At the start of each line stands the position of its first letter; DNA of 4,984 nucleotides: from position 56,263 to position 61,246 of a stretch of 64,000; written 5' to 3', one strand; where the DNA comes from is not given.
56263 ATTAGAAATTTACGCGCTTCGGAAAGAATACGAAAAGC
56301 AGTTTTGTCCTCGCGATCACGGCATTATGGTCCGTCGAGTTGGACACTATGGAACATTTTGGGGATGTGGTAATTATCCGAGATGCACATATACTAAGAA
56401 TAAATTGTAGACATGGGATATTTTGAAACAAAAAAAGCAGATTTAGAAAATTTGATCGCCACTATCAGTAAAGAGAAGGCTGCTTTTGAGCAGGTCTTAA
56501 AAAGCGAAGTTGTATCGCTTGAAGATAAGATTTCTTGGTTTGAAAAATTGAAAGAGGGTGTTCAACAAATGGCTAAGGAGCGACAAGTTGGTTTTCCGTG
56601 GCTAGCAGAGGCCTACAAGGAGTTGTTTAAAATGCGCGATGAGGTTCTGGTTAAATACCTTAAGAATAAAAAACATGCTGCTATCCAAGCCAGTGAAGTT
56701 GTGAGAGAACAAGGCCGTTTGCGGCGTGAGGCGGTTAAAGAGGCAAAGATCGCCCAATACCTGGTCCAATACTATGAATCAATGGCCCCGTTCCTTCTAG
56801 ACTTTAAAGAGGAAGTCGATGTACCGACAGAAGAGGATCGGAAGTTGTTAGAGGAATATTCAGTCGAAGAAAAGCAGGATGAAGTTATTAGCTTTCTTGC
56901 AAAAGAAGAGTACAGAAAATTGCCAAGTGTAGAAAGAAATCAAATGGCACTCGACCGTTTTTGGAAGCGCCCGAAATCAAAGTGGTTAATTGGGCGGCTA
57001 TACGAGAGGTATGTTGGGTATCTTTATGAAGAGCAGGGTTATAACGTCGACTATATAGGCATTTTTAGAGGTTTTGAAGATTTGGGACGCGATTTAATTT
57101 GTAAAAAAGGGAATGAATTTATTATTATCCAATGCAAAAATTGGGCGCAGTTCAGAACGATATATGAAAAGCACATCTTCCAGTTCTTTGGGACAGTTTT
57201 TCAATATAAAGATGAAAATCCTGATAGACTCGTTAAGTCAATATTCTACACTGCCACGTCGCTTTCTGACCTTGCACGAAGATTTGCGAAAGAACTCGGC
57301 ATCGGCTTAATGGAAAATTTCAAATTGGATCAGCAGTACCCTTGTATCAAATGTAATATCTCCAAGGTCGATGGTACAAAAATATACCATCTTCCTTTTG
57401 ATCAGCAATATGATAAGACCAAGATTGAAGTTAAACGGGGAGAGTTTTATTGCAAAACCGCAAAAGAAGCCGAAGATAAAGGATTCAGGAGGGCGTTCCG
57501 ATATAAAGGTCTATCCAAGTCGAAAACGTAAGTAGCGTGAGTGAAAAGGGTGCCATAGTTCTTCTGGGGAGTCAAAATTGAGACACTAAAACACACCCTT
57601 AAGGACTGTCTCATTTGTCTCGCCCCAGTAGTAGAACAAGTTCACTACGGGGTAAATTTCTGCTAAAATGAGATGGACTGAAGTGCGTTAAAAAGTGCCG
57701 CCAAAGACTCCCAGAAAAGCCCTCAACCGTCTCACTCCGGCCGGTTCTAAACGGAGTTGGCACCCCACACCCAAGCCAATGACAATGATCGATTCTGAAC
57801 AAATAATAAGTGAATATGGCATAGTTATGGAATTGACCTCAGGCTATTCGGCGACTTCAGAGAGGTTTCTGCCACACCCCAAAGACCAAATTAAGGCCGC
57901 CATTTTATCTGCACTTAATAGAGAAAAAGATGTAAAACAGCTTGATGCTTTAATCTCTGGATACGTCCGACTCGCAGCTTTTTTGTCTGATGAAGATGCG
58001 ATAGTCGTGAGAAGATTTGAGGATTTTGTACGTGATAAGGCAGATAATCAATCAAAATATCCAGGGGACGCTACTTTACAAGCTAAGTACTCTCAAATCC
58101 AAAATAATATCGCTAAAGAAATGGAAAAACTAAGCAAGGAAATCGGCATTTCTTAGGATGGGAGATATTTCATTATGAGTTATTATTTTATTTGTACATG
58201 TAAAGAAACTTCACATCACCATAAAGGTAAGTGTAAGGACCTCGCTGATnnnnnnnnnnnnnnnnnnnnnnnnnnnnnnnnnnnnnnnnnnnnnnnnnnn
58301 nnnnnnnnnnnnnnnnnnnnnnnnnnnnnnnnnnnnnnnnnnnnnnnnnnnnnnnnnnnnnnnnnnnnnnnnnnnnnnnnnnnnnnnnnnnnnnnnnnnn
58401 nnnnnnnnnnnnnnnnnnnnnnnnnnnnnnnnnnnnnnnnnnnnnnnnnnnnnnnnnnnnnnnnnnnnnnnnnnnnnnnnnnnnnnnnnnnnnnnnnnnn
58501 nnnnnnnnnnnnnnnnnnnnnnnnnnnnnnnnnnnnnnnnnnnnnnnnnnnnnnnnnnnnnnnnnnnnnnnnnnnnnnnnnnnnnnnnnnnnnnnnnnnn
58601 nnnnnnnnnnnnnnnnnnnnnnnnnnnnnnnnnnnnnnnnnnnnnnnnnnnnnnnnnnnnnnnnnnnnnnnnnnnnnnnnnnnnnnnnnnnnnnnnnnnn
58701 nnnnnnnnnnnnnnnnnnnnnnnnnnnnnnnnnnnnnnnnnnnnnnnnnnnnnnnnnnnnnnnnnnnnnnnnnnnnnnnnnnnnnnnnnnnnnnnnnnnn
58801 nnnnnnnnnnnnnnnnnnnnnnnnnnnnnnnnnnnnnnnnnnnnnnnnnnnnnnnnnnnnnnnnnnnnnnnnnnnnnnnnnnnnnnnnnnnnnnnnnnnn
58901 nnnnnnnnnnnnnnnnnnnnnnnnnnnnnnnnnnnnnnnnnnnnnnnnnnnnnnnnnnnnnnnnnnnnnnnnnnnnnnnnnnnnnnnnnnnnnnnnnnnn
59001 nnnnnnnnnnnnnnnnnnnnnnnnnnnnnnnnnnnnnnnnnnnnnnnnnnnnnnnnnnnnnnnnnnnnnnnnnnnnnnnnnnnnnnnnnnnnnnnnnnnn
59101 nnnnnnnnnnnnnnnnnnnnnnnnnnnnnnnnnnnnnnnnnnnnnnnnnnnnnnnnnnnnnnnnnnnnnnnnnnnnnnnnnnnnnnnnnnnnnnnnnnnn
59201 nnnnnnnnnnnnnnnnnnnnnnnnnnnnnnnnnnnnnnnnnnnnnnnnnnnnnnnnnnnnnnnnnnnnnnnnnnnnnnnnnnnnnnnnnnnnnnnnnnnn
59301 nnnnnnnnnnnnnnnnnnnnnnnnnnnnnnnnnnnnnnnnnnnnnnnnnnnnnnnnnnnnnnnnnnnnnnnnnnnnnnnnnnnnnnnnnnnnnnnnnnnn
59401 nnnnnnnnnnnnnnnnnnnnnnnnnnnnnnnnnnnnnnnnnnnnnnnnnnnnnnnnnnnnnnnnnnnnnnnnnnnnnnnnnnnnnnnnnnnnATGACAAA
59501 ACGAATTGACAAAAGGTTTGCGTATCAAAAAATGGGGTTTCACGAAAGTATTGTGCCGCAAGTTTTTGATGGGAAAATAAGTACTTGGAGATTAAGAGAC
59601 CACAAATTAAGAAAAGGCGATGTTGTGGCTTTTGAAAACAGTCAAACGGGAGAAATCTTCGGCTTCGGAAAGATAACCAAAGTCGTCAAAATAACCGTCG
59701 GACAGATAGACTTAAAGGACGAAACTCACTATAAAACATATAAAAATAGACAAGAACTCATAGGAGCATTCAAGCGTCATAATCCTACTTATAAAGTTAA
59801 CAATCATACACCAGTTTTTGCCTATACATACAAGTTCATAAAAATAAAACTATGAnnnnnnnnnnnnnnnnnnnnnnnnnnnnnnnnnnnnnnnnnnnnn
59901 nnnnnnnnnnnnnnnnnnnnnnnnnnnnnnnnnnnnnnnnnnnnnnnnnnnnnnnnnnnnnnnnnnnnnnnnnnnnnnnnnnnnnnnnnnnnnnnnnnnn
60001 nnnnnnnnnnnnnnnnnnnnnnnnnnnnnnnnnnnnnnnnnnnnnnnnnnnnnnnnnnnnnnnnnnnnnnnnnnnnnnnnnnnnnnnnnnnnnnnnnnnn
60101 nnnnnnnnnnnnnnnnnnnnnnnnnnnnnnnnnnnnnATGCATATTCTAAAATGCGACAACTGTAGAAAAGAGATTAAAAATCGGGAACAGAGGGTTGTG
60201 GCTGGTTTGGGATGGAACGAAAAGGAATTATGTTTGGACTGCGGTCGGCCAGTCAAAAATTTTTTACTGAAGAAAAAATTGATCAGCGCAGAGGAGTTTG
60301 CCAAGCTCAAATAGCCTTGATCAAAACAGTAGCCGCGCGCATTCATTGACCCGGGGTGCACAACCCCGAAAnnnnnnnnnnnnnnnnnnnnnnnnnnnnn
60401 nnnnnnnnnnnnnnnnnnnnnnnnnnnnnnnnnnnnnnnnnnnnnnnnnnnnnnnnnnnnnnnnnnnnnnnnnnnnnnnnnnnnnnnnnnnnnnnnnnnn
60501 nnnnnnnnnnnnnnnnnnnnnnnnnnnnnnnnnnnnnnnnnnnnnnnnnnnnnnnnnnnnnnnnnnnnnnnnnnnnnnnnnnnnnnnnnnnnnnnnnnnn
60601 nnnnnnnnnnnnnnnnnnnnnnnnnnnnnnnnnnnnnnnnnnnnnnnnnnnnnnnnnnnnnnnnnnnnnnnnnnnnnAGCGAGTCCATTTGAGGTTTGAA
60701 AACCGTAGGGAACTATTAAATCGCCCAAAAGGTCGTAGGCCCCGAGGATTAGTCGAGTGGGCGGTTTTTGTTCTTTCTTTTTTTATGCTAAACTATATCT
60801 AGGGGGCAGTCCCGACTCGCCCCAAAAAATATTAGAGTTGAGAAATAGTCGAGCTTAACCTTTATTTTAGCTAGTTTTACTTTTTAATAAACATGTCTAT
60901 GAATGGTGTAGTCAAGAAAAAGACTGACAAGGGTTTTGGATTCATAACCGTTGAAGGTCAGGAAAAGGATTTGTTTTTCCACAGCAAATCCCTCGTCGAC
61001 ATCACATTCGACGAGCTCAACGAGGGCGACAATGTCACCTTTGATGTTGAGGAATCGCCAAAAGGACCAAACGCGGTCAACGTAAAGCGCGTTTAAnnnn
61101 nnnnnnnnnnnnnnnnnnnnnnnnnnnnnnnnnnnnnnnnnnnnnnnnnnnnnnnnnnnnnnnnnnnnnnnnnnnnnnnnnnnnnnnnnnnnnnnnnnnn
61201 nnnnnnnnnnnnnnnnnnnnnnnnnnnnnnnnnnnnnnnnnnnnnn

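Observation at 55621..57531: Accessory patch next to tRNA-His: HEPN-like small protein, TM + topoisomerase-type Zn-ribbon protein, and coiled-coil Mrr_cat nuclease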

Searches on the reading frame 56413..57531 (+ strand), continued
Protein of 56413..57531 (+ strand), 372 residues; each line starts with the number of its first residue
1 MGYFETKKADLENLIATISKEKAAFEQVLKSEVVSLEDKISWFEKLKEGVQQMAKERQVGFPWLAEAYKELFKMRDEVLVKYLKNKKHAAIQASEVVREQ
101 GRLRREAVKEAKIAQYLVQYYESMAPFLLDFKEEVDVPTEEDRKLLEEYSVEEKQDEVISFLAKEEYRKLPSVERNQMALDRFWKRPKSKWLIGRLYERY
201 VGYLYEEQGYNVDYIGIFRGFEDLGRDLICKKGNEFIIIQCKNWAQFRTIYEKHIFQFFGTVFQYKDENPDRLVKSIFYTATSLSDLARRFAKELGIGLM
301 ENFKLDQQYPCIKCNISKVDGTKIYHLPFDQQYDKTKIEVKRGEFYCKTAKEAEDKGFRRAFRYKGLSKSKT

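Call 90: search_dna_similar(query=L141:5623-7083:+, collection=phages, mode=protein, max_evalue=0.00001, max_rows=15)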
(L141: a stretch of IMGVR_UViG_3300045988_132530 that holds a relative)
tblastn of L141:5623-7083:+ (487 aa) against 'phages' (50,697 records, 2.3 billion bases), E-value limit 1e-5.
No match.

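Call 96: search_protein_families(library=padloc, proteins=[L141:5623-7083:+, L160:5779-6924:+, L116:4819-6927:+, L094:5803-6996:+, L065:3784-5103:+, L045:4728-5939:+, L106:5692-7002:+, L035:5001-6107:+, L035:4711-4995:+, L171:5164-6984:+], max_evalue=0.01)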
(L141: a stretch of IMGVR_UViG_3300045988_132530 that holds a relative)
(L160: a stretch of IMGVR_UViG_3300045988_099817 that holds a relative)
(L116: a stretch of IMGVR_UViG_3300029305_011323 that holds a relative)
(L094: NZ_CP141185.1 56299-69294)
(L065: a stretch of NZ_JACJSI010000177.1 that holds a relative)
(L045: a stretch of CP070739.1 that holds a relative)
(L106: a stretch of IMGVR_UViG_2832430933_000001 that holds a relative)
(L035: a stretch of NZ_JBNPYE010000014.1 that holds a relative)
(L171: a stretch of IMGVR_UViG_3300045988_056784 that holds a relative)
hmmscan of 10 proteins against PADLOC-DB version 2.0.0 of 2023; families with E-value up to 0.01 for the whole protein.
L141:5623-7083:+ (487 aa): 0 families

L160:5779-6924:+ (382 aa): 1 family
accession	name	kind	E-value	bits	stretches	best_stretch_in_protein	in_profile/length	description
PDLC03657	mREase_IV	-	0.0083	13.5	0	250-310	221-275/317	Type IV methyl-directed restriction enzyme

L116:4819-6927:+ (703 aa): 0 families

L094:5803-6996:+ (398 aa): 2 families
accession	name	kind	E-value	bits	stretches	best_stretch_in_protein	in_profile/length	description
PDLC00631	ZorD1|ZorD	-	0.0021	13.9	1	212-291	951-1024/1071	"SWI2/SNF2 helicase, Mrr-like nuclease"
PDLC04819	PDC-S02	-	0.007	13.6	0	188-279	175-266/334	-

L065:3784-5103:+ (440 aa): 0 families

L045:4728-5939:+ (404 aa): 0 families

L106:5692-7002:+ (437 aa): 0 families

L035:5001-6107:+ (369 aa): 0 families

L035:4711-4995:+ (95 aa): 0 families

L171:5164-6984:+ (607 aa): 0 families

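Call 97: search_protein_families(library=pfam, proteins=[L141:5623-7083:+, L160:5779-6924:+, L116:4819-6927:+, L094:5803-6996:+, L065:3784-5103:+, L045:4728-5939:+, L106:5692-7002:+, L035:5001-6107:+, L035:4711-4995:+, L171:5164-6984:+], max_evalue=0.01)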
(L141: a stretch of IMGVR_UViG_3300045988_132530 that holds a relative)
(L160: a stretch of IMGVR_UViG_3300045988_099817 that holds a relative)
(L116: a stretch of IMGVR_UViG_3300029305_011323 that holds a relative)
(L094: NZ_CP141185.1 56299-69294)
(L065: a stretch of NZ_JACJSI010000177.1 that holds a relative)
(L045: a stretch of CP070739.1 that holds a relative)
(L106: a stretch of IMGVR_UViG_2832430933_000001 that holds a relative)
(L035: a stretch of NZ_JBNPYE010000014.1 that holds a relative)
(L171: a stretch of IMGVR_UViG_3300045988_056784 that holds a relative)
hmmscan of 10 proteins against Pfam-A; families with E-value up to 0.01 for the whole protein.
L141:5623-7083:+ (487 aa): 2 families
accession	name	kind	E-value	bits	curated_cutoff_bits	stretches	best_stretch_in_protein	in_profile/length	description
PF04471.18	Mrr_cat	-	4.2e-09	37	21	1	313-414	7-99/115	Restriction endonuclease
PF13156.12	Mrr_cat_2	-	0.0035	17.7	22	1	338-392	26-74/127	Restriction endonuclease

L160:5779-6924:+ (382 aa): 2 families
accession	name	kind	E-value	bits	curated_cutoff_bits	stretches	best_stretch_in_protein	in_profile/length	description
PF04471.18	Mrr_cat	-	5.9e-08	33.3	21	1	216-309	23-99/115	Restriction endonuclease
PF13156.12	Mrr_cat_2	-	0.00013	22.3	22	1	230-305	24-93/127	Restriction endonuclease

L116:4819-6927:+ (703 aa): 3 families
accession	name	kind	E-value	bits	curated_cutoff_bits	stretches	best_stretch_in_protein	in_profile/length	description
PF04471.18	Mrr_cat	-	1.6e-09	38.3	21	1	535-638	8-105/115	Restriction endonuclease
PF13156.12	Mrr_cat_2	-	2.1e-06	28.1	22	1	561-631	28-95/127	Restriction endonuclease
PF04434.22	SWIM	-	0.0042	17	19.6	1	320-341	15-36/38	SWIM zinc finger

L094:5803-6996:+ (398 aa): 3 families
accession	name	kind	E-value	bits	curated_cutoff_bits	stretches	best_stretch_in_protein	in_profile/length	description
PF04471.18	Mrr_cat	-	4.9e-09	36.8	21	1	211-281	6-75/115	Restriction endonuclease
PF13156.12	Mrr_cat_2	-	0.00022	21.5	22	1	236-281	25-72/127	Restriction endonuclease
PF08907.16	DUF1853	-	0.0026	17.8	25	1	185-299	36-156/285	Domain of unknown function (DUF1853)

L065:3784-5103:+ (440 aa): 2 families
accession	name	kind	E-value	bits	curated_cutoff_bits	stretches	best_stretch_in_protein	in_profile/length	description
PF04471.18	Mrr_cat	-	1.1e-06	29.2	21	1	267-379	7-112/115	Restriction endonuclease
PF13156.12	Mrr_cat_2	-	2.7e-05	24.5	22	1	294-374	28-106/127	Restriction endonuclease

L045:4728-5939:+ (404 aa): 2 families
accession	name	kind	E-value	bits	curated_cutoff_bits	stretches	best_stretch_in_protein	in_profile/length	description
PF04471.18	Mrr_cat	-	1.3e-11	45.1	21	1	232-337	9-108/115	Restriction endonuclease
PF13156.12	Mrr_cat_2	-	1.5e-05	25.3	22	1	257-326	28-94/127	Restriction endonuclease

L106:5692-7002:+ (437 aa): 3 families
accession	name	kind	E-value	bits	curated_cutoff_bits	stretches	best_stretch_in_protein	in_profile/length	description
PF04471.18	Mrr_cat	-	1.3e-06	28.9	21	1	265-372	7-106/115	Restriction endonuclease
PF12072.13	RNase_Y_N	-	0.00061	19.7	32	1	13-126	2-114/201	RNase Y N-terminal region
PF13156.12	Mrr_cat_2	-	0.00097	19.5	22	1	291-364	27-95/127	Restriction endonuclease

L035:5001-6107:+ (369 aa): 2 families
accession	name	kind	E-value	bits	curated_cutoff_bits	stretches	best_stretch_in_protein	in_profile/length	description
PF04471.18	Mrr_cat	-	1.7e-07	31.8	21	1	195-294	7-99/115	Restriction endonuclease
PF13156.12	Mrr_cat_2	-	0.00021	21.6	22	1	222-269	28-77/127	Restriction endonuclease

L035:4711-4995:+ (95 aa): 1 family
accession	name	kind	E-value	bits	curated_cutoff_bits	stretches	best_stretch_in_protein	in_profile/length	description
PF01396.24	Zn_ribbon_Top1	-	2.4e-16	59.7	32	1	61-95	3-37/39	Topoisomerase DNA binding C4 zinc finger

L171:5164-6984:+ (607 aa): 1 family
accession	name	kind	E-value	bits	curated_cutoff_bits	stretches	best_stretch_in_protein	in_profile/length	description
PF04471.18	Mrr_cat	-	3.5e-10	40.5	21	1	408-506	6-101/115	Restriction endonuclease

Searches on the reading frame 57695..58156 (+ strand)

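Call 3: search_protein_families(library=pfam, proteins=[window:57695-58156:+], max_evalue=1)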
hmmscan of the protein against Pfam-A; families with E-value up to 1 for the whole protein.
window:57695-58156:+ (153 aa): 3 families
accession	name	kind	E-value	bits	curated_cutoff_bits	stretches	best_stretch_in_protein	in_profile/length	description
PF20577.3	Phage_ORF5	-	0.043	13.9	27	1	94-125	14-45/75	Phage ORF5 protein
PF14243.11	R2K_3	-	0.061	13.9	26.3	1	62-118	18-72/169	ATP-grasp domain, R2K clade family 3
PF12651.13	RHH_3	-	0.13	12.7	21.6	1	133-152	7-26/44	Ribbon-helix-helix domain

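Call 4: search_protein_families(library=padloc, proteins=[window:57695-58156:+], max_evalue=1)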
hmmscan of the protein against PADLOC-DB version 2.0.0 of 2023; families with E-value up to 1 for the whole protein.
window:57695-58156:+ (153 aa): 0 families

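Call 22: search_protein_families(library=ncbifam, proteins=[window:57695-58156:+], max_evalue=1)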
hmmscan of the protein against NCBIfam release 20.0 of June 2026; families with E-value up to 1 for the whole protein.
window:57695-58156:+ (153 aa): 4 families
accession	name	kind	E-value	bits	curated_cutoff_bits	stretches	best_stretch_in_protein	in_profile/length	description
NF002899.0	PRK03449.1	equivalog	0.017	14.3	276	1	103-152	46-95/359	membrane protein insertase YidC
NF006174.0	PRK08311.2-2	equivalog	0.036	13.3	319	1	51-138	47-127/252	RNA polymerase sigma factor SigI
NF010465.0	PRK13890.1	equivalog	0.045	13.9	96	1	78-117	79-118/121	conjugal transfer protein TrbA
TIGR00687.1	pyridox_kin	equivalog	0.095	12.1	144.5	1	63-98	57-91/288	pyridoxal kinase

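Call 23: search_protein_families(library=phrogs, proteins=[window:57695-58156:+], max_evalue=0.1)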
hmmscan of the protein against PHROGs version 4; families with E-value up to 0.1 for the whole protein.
window:57695-58156:+ (153 aa): 1 family
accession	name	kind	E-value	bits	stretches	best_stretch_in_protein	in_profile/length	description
phrog_1670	-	DNA, RNA and nucleotide metabolism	0.017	16.1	1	95-128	19-52/96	DNA binding protein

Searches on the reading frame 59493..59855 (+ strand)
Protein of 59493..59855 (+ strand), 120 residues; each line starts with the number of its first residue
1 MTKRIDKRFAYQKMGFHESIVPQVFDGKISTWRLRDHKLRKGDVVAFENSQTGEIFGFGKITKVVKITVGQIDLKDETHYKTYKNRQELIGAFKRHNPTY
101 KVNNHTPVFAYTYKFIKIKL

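Call 3: search_protein_families(library=pfam, proteins=[window:59493-59855:+], max_evalue=1)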
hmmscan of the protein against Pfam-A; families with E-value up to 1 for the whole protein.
window:59493-59855:+ (120 aa): 2 families
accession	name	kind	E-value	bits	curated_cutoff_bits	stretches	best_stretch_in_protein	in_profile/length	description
PF12195.14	End_beta_barrel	-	0.026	14.9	35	1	28-65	17-54/83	Beta barrel domain of bacteriophage endosialidase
PF14794.11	DUF4479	-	0.16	12.2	25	1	40-77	10-50/71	Domain of unknown function (DUF4479)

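Call 22: search_protein_families(library=ncbifam, proteins=[window:59493-59855:+], max_evalue=1)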
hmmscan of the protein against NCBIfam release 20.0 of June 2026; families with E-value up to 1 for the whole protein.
window:59493-59855:+ (120 aa): 2 families
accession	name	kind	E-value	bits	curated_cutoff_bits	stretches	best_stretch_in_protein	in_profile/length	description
NF002797.0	PRK02936.1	equivalog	0.083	11.6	496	1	37-89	108-160/385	acetylornithine transaminase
NF041509.1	paralog_Rho2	exception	0.098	11.9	628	1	19-68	18-67/360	transcription termination factor Rho, short form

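Call 23: search_protein_families(library=phrogs, proteins=[window:59493-59855:+], max_evalue=0.1)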
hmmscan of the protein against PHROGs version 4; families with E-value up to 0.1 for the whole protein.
window:59493-59855:+ (120 aa): 2 families
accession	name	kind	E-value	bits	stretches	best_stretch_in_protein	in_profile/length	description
phrog_32075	-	unknown function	0.00072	20.9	1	12-109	11-109/120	-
phrog_584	-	tail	0.059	14.1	1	35-80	37-85/218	major tail protein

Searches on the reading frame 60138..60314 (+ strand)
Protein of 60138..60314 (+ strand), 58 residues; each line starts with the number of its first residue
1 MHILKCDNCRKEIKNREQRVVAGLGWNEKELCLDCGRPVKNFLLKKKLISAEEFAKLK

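Call 22: search_protein_families(library=ncbifam, proteins=[window:60138-60314:+], max_evalue=1)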
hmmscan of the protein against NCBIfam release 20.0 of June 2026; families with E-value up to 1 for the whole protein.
window:60138-60314:+ (58 aa): 1 family
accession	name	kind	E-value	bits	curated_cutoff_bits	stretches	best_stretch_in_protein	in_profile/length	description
NF033497.1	rubre_like_arch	subfamily_domain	0.031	14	32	0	31-41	18-28/34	rubrerythrin-like domain-containing protein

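Call 23: search_protein_families(library=phrogs, proteins=[window:60138-60314:+], max_evalue=0.1)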
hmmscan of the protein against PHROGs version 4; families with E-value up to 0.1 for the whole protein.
window:60138-60314:+ (58 aa): 1 family
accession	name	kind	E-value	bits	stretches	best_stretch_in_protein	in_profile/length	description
phrog_8204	-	unknown function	0.057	14.2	1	4-35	4-30/55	-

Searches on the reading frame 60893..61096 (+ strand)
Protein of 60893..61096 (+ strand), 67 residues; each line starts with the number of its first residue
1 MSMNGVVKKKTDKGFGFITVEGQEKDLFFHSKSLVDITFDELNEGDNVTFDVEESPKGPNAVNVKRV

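Call 76: search_protein_families(library=pfam, proteins=[window:60893-61096:+], max_evalue=0.001)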
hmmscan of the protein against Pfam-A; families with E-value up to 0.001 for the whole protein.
window:60893-61096:+ (67 aa): 2 families
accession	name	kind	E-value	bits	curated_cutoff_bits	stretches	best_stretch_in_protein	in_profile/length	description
PF00313.28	CSD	-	6.7e-20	71.2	27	1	3-66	1-65/66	'Cold-shock' DNA-binding domain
PF08206.17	OB_RNB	-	0.00047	20.2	24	1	11-35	6-30/58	Ribonuclease B OB domain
